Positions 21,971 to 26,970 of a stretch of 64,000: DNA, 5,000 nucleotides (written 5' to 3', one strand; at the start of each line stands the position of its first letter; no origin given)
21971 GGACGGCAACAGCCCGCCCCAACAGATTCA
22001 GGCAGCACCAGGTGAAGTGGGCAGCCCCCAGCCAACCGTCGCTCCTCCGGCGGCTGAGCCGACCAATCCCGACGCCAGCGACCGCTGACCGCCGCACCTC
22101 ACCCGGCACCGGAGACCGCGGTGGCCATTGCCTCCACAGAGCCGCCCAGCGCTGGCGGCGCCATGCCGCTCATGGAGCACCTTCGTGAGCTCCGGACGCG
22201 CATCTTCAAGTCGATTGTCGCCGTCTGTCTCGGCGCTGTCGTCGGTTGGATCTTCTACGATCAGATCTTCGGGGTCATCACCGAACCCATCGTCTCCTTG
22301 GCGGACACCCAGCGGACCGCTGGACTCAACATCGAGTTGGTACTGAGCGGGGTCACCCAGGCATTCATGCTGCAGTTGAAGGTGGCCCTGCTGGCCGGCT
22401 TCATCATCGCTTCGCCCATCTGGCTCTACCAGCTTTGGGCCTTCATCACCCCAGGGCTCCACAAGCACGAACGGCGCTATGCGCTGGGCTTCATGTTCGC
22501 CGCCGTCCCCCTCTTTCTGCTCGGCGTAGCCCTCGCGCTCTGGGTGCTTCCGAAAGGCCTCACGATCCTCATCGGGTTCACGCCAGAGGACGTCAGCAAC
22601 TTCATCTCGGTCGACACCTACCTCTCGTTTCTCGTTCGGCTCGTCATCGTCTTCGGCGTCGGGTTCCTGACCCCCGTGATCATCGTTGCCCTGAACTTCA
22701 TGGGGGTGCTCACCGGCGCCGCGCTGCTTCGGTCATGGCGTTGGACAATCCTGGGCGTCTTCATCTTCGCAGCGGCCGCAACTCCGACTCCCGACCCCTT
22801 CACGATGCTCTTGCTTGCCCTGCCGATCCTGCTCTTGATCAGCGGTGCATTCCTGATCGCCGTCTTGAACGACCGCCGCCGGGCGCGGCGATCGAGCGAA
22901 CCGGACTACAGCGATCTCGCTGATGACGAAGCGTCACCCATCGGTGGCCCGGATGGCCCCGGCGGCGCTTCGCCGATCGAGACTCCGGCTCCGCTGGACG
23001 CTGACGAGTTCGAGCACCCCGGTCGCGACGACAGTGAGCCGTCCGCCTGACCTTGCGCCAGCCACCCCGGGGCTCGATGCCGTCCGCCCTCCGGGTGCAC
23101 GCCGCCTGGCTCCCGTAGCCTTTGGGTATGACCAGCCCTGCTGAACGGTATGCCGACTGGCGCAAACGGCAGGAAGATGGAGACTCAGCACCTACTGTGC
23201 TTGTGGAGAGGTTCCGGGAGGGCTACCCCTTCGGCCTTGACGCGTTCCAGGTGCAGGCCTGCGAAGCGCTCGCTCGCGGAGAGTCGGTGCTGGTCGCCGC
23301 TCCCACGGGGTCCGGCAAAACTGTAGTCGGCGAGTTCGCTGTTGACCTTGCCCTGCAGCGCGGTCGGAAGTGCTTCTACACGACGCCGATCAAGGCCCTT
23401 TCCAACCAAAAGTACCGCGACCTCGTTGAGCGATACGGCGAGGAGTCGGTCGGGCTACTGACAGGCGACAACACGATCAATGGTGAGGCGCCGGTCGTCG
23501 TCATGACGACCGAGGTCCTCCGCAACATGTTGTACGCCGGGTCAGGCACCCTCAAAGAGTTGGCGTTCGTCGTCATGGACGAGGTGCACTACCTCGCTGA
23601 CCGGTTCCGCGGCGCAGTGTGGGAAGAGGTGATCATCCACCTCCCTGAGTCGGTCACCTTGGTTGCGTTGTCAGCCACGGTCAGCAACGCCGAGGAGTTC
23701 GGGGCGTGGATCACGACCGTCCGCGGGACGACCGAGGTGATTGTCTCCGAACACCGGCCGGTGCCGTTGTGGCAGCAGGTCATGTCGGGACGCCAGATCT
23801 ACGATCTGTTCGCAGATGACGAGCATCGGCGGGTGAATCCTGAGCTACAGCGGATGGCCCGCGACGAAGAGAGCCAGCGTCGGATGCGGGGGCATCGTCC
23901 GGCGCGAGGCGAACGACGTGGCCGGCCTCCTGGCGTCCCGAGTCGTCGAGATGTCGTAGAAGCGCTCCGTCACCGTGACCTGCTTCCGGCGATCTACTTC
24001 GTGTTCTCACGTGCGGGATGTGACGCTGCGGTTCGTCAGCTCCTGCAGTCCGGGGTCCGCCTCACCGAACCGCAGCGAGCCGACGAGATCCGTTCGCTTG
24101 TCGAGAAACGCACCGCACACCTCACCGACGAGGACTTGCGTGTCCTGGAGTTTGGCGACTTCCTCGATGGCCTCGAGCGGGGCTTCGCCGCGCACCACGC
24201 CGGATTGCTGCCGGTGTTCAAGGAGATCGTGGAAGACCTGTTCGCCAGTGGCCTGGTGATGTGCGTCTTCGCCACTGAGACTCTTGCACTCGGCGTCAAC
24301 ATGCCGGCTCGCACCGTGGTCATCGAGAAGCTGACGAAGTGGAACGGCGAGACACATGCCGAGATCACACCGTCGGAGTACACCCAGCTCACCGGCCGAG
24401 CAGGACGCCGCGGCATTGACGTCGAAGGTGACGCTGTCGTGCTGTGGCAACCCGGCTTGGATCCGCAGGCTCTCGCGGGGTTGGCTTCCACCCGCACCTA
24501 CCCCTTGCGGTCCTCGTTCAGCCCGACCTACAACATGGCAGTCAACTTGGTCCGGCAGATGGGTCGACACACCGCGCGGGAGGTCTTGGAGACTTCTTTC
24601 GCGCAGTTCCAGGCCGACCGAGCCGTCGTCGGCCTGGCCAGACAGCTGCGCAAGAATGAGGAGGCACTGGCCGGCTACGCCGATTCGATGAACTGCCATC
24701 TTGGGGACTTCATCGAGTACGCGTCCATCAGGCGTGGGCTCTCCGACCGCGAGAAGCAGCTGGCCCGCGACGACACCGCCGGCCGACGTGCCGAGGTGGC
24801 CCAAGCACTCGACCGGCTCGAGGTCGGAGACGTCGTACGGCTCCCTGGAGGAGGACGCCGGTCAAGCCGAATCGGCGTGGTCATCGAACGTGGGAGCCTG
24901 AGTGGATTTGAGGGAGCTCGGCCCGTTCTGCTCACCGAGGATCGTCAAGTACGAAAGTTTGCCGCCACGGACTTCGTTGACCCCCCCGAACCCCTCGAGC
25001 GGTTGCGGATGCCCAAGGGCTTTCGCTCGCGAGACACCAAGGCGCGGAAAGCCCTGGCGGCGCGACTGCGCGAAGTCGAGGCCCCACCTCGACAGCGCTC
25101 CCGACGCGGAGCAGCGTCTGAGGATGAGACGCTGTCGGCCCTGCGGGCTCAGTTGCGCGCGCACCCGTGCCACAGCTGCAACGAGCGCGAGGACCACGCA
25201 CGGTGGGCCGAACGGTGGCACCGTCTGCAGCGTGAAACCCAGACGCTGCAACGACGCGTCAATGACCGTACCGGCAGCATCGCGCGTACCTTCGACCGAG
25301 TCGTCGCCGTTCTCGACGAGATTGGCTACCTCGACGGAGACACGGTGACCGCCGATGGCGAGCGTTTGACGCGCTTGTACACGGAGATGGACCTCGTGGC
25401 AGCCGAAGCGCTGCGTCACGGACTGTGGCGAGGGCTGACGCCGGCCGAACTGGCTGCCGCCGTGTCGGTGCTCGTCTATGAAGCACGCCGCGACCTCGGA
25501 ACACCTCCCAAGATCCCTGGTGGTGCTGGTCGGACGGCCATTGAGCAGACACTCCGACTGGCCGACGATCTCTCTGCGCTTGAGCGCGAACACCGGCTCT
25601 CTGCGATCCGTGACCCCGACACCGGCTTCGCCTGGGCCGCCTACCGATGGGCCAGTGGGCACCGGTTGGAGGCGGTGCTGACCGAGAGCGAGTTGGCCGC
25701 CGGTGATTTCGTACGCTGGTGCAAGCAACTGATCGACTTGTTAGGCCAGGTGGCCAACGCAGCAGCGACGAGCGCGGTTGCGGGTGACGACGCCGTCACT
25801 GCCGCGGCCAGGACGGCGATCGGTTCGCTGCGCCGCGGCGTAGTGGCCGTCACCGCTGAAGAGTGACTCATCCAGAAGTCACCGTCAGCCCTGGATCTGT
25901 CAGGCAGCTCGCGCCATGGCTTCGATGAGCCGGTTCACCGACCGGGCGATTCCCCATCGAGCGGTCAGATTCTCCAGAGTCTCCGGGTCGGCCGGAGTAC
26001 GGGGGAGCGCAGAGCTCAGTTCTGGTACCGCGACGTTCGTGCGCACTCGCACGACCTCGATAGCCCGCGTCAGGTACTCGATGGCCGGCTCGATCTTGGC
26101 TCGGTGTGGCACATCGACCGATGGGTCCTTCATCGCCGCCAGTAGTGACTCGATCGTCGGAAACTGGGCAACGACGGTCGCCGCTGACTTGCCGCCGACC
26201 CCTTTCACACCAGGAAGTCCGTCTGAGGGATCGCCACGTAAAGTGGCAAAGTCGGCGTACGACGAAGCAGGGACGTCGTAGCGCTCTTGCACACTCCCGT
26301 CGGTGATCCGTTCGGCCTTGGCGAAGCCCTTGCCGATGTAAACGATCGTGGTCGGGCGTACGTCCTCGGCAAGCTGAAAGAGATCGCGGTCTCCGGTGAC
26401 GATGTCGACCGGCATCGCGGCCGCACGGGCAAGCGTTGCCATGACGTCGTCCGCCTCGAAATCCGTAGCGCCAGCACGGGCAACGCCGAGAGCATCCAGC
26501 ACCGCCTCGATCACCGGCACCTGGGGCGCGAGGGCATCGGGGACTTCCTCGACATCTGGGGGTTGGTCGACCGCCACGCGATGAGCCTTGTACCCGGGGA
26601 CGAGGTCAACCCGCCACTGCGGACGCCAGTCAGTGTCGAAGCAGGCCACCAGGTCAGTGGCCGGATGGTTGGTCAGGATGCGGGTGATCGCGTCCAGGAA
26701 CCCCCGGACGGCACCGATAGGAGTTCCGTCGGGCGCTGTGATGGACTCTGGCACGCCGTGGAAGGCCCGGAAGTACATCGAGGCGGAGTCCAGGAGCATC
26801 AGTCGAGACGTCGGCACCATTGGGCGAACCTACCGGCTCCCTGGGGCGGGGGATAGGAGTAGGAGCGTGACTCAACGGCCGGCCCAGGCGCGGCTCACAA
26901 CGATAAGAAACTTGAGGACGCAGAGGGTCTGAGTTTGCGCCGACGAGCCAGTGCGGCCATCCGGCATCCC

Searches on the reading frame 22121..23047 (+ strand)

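Call 26: search_protein_families(library=pfam, max_evalue=0.00001, proteins=[window:22121-23047:+])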
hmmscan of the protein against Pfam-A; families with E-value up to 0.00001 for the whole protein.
window:22121-23047:+ (309 aa): 1 family
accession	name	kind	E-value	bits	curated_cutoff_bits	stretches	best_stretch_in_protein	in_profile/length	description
PF00902.23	TatC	-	3.5e-67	226.7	25.1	1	19-235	1-208/208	Sec-independent protein translocase protein (TatC)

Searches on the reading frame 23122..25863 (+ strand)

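Call 26: search_protein_families(library=pfam, max_evalue=0.00001, proteins=[window:23122-25863:+])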
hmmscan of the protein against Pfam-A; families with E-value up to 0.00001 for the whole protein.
window:23122-25863:+ (914 aa): 5 families
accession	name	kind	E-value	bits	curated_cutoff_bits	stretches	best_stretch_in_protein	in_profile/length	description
PF08148.17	DSHCT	-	7.6e-40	136.9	22.7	1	740-908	2-170/172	DSHCT (NUC185) domain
PF00270.35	DEAD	-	4.3e-27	95.3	26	1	42-192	3-166/167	DEAD/DEAH box helicase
PF04851.21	ResIII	-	3.7e-12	46.9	22.5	1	41-187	6-162/164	Type III restriction enzyme, res subunit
PF22527.2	DEXQc_Suv3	-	7.3e-07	29.3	27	1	56-175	16-122/154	DEXQ-box helicase domain of Suv3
PF00271.37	Helicase_C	-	1.3e-06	29.1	23.5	1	353-431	40-110/110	Helicase conserved C-terminal domain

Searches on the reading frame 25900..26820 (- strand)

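Call 8: search_protein_families(library=pfam, proteins=[window:25900-26820:-])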
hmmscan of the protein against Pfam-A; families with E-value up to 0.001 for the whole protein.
window:25900-26820:- (306 aa): 2 families
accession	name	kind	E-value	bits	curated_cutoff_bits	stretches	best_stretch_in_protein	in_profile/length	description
PF02739.22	5_3_exonuc_N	-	3.9e-42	144.2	34.3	1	6-181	1-163/164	5'-3' exonuclease, N-terminal resolvase-like domain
PF01367.25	5_3_exonuc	-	1.7e-15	57.7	40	1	184-278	2-95/97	5'-3' exonuclease, C-terminal SAM fold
